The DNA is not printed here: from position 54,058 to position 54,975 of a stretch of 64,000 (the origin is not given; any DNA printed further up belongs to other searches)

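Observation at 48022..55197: StnABC/NfnABC-like flavin-based electron-bifurcating complex with an unusual REC + 2xRAM regulator upstream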

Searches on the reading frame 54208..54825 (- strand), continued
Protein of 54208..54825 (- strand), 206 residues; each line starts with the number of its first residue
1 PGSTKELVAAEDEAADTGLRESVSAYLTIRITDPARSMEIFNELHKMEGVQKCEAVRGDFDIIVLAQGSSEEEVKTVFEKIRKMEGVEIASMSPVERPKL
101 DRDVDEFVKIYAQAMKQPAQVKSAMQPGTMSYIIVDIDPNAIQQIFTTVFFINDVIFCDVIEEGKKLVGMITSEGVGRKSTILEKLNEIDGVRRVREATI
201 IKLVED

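Call 32: find_encoding_contigs(protein=P0134, flank=8000, max_places=1)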
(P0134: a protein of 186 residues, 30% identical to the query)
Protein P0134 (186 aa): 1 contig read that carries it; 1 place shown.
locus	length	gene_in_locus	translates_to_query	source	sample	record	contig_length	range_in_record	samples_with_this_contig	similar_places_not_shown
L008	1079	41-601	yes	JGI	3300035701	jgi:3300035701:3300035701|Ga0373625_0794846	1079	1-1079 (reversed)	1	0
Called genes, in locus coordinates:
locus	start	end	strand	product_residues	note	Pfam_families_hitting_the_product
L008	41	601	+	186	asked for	PF01037:AsnC_trans_reg (faint)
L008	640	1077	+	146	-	?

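Call 56: predict_structure(alignment_id=A4)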
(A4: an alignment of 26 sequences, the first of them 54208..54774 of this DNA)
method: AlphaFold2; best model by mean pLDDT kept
length: 189 residues; sequences in the alignment: 26
mean_pLDDT: 90.1   pTM: 0.84
mean pLDDT of the five models: 90.1, 89.7, 89.7, 89.5, 88.4
residues with pLDDT >= 90: 144; 70-90: 24; 50-70: 13; < 50: 8
segments of 3 or more residues with pLDDT < 50: 102-107
pLDDT, mean of each block of 10 residues (from residue 1): 82 98 97 97 97 97 97 93 92 83 50 94 96 90 97 84 85 97 85
secondary structure, 60 per line:
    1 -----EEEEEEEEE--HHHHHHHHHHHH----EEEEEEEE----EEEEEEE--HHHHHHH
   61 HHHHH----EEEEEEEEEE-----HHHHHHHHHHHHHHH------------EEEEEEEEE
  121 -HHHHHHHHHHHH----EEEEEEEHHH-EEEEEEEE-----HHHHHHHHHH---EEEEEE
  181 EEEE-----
elements in order: E6-14 H17-28 E33-40 E45-51 H54-65 E70-79 H85-99 E112-120 H122-133 E138-144 E149-156 H162-171 E175-184

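Call 60: fold_search(model_id=the predicted structure, library=pdb)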
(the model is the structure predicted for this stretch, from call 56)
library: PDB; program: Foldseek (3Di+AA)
matches with E <= 10: 1383; with E <= 0.001: 18
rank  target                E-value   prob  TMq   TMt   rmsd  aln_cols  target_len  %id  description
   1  9mhq_C                7.2e-05  1.00  0.53  0.47   6.5       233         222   10  G169V variant of Streptomyces coelicolor coproheme decarboxylase in complex with Monovinyl, Monopropionate Deuteroheme (released 2025-10-22)
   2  4ch7                  7.7e-05  1.00  0.64  0.41   8.9       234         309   12  Crystal structure of the siroheme decarboxylase NirDL (released 2014-07-30)
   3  4m09_A                1.4e-04  1.00  0.59  0.49   5.3       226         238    9  Crystal Structure of Mutant Chlorite Dismutase from Candidatus Nitrospira defluvii W146Y R173Q (released 2014-01-15)
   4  4czc                  1.5e-04  1.00  0.62  0.40  11.6       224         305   13  Crystal structure of the siroheme decarboxylase NirDL in co-complex with iron-uroporphyrin III analogue (released 2014-07-30)
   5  9mhr_C                1.5e-04  1.00  0.56  0.50   5.7       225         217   10  G169L variant of Coproheme Decarboxylase from Streptomyces Coelicolor in complex with Monovinyl, Monopropionate Deuter (released 2025-10-22)
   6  9miq_A                1.5e-04  1.00  0.57  0.51   5.5       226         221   10  Wild-type Coproheme Decarboxylase from Streptomyces Coelicolor in complex with Monovinyl, Monopropionate Deuteroheme (released 2025-10-22)
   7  4m09_E                2.6e-04  1.00  0.56  0.47   5.4       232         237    9  Crystal Structure of Mutant Chlorite Dismutase from Candidatus Nitrospira defluvii W146Y R173Q (released 2014-01-15)
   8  3nn3_A                2.9e-04  1.00  0.58  0.49   5.1       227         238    9  Structure of chlorite dismutase from Candidatus Nitrospira defluvii R173A mutant (released 2010-07-28)
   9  9mhr_A                2.9e-04  1.00  0.53  0.48   5.9       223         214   10  G169L variant of Coproheme Decarboxylase from Streptomyces Coelicolor in complex with Monovinyl, Monopropionate Deuter (released 2025-10-22)
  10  2vxh_C                3.3e-04  1.00  0.58  0.50   5.0       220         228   11  The crystal structure of chlorite dismutase: a detox enzyme producing molecular oxygen (released 2009-03-03)
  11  3nwg                  3.6e-04  1.00  0.34  0.35  11.0       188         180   14  The crystal structure of a microcomparments protein from Desulfitobacterium hafniense DCB (released 2010-09-22)
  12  8uf0_B                4.3e-04  0.99  0.30  0.30  12.2       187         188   13  T33-ml23 - Designed Tetrahedral Protein Cage Using Machine Learning Algorithms (released 2023-11-15)
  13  9miq_B                4.6e-04  1.00  0.53  0.47   6.4       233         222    9  Wild-type Coproheme Decarboxylase from Streptomyces Coelicolor in complex with Monovinyl, Monopropionate Deuteroheme (released 2025-10-22)
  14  3dtz_C                4.9e-04  1.00  0.50  0.46   5.8       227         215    9  Crystal structure of Putative Chlorite dismutase TA0507 (released 2008-08-05)
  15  9kdp_D                7.3e-04  1.00  0.52  0.47   6.6       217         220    7  Crystal structure of monooxygenase PenE (released 2025-07-09)
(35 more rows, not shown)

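Call 68: find_encoding_contigs(protein=P0141, flank=8000, max_places=1)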
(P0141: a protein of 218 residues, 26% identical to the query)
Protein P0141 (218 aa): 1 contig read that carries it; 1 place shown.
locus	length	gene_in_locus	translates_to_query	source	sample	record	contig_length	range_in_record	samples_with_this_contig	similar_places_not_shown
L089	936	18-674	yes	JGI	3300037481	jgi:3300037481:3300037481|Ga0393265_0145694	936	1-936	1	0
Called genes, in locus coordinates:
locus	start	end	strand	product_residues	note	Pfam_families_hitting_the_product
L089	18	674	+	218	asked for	PF01037:AsnC_trans_reg (weak), PF22482:AsnC_trans_reg_3 (faint), PF01037:AsnC_trans_reg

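Call 69: find_encoding_contigs(protein=P0157, flank=8000, max_places=1)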
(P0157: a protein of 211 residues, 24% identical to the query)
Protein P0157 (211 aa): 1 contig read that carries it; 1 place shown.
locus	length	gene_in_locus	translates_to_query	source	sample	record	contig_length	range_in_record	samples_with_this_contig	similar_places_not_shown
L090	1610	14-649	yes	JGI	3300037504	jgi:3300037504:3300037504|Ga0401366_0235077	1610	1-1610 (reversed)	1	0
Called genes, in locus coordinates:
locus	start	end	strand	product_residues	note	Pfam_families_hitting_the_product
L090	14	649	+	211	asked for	PF01037:AsnC_trans_reg (faint)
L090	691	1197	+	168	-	PF01257:2Fe-2S_thioredx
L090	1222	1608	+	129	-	?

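Call 70: find_encoding_contigs(protein=P0179, flank=8000, max_places=1)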
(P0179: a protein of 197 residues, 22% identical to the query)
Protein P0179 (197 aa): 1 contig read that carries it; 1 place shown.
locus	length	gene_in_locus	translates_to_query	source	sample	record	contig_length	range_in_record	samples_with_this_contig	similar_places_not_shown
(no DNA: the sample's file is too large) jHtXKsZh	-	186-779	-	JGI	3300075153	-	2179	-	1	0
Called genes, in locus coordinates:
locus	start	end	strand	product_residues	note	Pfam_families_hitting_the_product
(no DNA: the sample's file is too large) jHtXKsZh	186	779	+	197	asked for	PF01037:AsnC_trans_reg (weak), PF22482:AsnC_trans_reg_3 (faint)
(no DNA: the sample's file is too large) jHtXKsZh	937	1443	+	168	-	PF01257:2Fe-2S_thioredx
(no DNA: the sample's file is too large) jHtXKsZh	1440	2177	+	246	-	?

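Call 84: search_protein_families(library=pfam, proteins=[P0233, P0199, P0180, P0230, P0229, P0143, P0148, P0124, P0168, P0232], max_evalue=0.01)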
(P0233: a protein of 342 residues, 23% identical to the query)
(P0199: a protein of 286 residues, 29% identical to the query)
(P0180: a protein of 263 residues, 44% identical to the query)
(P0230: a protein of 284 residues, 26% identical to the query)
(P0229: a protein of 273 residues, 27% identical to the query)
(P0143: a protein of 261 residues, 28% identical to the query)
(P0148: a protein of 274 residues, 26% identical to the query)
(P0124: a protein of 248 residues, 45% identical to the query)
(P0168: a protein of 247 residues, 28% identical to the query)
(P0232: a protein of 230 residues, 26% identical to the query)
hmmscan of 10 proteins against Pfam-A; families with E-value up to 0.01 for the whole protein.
P0233 (342 aa): 2 families
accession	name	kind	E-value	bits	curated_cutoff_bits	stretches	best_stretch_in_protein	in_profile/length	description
PF01257.25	2Fe-2S_thioredx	-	1e-47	162.1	24.8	1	198-332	10-144/145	Thioredoxin-like [2Fe-2S] ferredoxin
PF01037.27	AsnC_trans_reg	-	4.8e-07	30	25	1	21-79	10-68/73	Lrp/AsnC ligand binding domain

P0199 (286 aa): 2 families
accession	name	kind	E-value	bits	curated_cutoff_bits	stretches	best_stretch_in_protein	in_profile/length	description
PF01037.27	AsnC_trans_reg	-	1.5e-19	70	25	2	130-184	16-70/73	Lrp/AsnC ligand binding domain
PF22482.2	AsnC_trans_reg_3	-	0.0027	18.2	24.4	0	131-179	30-77/95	PF0864 C-terminal dimeric alpha+beta barrel domain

P0180 (263 aa): 2 families
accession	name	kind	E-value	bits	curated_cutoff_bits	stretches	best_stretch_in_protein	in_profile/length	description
PF13458.12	Peripla_BP_6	-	6.5e-16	59.4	31.7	1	1-209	27-230/343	Periplasmic binding protein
PF01094.35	ANF_receptor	-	1.6e-10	41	25.4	1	1-200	8-205/353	Receptor family ligand binding region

P0230 (284 aa): 2 families
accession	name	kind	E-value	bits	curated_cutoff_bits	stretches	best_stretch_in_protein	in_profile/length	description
PF00072.30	Response_reg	-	1.4e-08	35.3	30.2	1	22-90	41-109/111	Response regulator receiver domain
PF01037.27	AsnC_trans_reg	-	0.00078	19.7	25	0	247-279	38-70/73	Lrp/AsnC ligand binding domain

P0229 (273 aa): 2 families
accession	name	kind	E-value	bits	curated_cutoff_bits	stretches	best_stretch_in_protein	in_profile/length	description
PF00072.30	Response_reg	-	1e-20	74.4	30.2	1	23-137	1-110/111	Response regulator receiver domain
PF01037.27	AsnC_trans_reg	-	6.1e-05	23.3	25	1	173-236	3-66/73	Lrp/AsnC ligand binding domain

P0143 (261 aa): 3 families
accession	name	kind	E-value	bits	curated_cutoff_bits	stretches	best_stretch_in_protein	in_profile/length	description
PF01037.27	AsnC_trans_reg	-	2.8e-13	50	25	2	85-139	11-65/73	Lrp/AsnC ligand binding domain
PF00072.30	Response_reg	-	0.00027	21.5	30.2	1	3-42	69-108/111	Response regulator receiver domain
PF22482.2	AsnC_trans_reg_3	-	0.00057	20.4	24.4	1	93-145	32-83/95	PF0864 C-terminal dimeric alpha+beta barrel domain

P0148 (274 aa): 1 family
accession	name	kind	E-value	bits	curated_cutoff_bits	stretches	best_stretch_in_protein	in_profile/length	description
PF01037.27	AsnC_trans_reg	-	3.3e-17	62.6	25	2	94-160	1-68/73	Lrp/AsnC ligand binding domain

P0124 (248 aa): 1 family
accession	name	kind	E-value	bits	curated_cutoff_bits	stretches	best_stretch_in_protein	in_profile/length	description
PF01037.27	AsnC_trans_reg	-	8.4e-05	22.8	25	1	85-136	18-70/73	Lrp/AsnC ligand binding domain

P0168 (247 aa): 1 family
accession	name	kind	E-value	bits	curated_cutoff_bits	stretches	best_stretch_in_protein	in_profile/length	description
PF01037.27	AsnC_trans_reg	-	5.1e-11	42.8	25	1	39-102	3-66/73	Lrp/AsnC ligand binding domain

P0232 (230 aa): 1 family
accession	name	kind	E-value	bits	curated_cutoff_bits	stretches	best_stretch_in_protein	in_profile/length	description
PF01037.27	AsnC_trans_reg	-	3e-09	37.1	25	2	81-135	10-65/73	Lrp/AsnC ligand binding domain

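Call 85: find_encoding_contigs(protein=P0233, flank=8000, max_places=4)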
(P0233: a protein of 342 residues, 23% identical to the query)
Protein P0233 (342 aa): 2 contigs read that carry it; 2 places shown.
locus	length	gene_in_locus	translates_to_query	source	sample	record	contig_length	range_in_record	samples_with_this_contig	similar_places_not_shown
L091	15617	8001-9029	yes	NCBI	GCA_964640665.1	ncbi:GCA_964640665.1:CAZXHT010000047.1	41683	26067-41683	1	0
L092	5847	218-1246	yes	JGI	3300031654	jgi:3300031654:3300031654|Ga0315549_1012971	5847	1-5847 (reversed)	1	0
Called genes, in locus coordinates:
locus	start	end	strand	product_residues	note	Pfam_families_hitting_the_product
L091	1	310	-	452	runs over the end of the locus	PF24575:TPR_Slam (faint), PF00515:TPR_1 (faint), PF07719:TPR_2 (faint), PF12895:ANAPC3 (faint), PF13174:TPR_6 (faint), PF23914:TPR_CcmH_CycH, PF13424:TPR_12 (weak), PF14559:TPR_19 (weak), +4 more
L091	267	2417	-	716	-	PF03253:UT, PF01551:Peptidase_M23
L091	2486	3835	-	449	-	PF01168:Ala_racemase_N (weak), PF02784:Orn_Arg_deC_N, PF00278:Orn_DAP_Arg_deC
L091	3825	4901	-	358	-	PF02655:ATP-grasp_3 (faint), PF15632:ATPgrasp_Ter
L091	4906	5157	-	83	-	PF05402:PqqD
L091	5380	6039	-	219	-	PF08843:AbiEii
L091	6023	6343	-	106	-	-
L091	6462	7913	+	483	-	PF13229:Beta_helix (weak), PF05048:NosD (faint)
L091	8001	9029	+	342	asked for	PF01037:AsnC_trans_reg (weak), PF01257:2Fe-2S_thioredx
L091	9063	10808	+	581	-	PF01512:Complex1_51K, PF10531:SLBB (weak), PF12797:Fer4_2 (faint), PF10589:NADH_4Fe-4S, PF00037:Fer4 (weak), PF14697:Fer4_21, PF12838:Fer4_7 (weak), PF13187:Fer4_9 (weak), +1 more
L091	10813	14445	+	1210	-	PF13510:Fer2_4, PF14691:Fer4_20, PF07992:Pyr_redox_2, PF13450:NAD_binding_8, PF13738:Pyr_redox_3 (weak), PF12838:Fer4_7 (weak), PF22117:Fer4_Nqo3, PF00384:Molybdopterin, +8 more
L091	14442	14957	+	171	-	PF04463:2-thiour_desulf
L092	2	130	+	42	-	?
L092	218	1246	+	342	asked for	PF01037:AsnC_trans_reg (weak), PF01257:2Fe-2S_thioredx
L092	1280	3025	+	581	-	PF01512:Complex1_51K, PF10531:SLBB (weak), PF12797:Fer4_2 (faint), PF10589:NADH_4Fe-4S, PF00037:Fer4 (weak), PF14697:Fer4_21, PF12838:Fer4_7 (weak), PF13187:Fer4_9 (weak), +1 more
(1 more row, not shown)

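Call 87: find_homologous_proteins(query=P0233, max_evalue=1e-10)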
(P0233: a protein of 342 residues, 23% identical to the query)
Query P0233 (342 aa): 390 proteins with E <= 1e-10 among 6544 candidates; the best 120 are listed.
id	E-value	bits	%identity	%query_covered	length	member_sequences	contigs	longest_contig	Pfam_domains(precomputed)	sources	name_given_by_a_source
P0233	2.1e-224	761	100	100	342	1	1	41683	PF01037.29,PF01257.26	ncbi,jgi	-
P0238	1.7e-191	653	86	100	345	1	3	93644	PF01037.29,PF01257.26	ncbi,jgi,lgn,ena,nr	ncbi:MAG TPA: NADH-quinone oxidoreductase subunit NuoE [Myxococcota bacterium]|nr:NADH-quinone oxido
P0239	3.3e-154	531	73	99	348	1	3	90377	PF01037.29,PF01257.26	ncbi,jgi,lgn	jgi:NADH-quinone oxidoreductase subunit E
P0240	4.5e-143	494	66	100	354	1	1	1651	PF01257.26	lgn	-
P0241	1.8e-84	302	53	41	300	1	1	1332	PF01257.26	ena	-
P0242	5.5e-66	241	68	45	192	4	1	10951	PF01257.26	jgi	jgi:NADH-quinone oxidoreductase subunit E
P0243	3.9e-63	232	67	43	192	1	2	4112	PF01257.26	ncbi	-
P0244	1.1e-56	210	36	99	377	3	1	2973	PF01037.29,PF01257.26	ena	-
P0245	6.9e-55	204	34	95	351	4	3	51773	PF01037.29,PF01257.26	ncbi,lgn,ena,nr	ncbi:MAG: NADH-quinone oxidoreductase subunit NuoE [Bacteriovoracaceae bacterium]|nr:NADH-quinone ox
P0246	2.4e-53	199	38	94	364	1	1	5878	PF01257.26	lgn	-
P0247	2.7e-51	193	47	55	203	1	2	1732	PF01257.26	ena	-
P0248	5.7e-50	188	55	40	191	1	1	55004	PF01257.26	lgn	-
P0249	7.0e-48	181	31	94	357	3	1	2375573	PF01037.29,PF01257.26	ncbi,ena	-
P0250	9.9e-48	181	53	46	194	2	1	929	PF01257.26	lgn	-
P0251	1.7e-46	177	32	94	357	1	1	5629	PF01037.29,PF01257.26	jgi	jgi:NADH:ubiquinone oxidoreductase subunit E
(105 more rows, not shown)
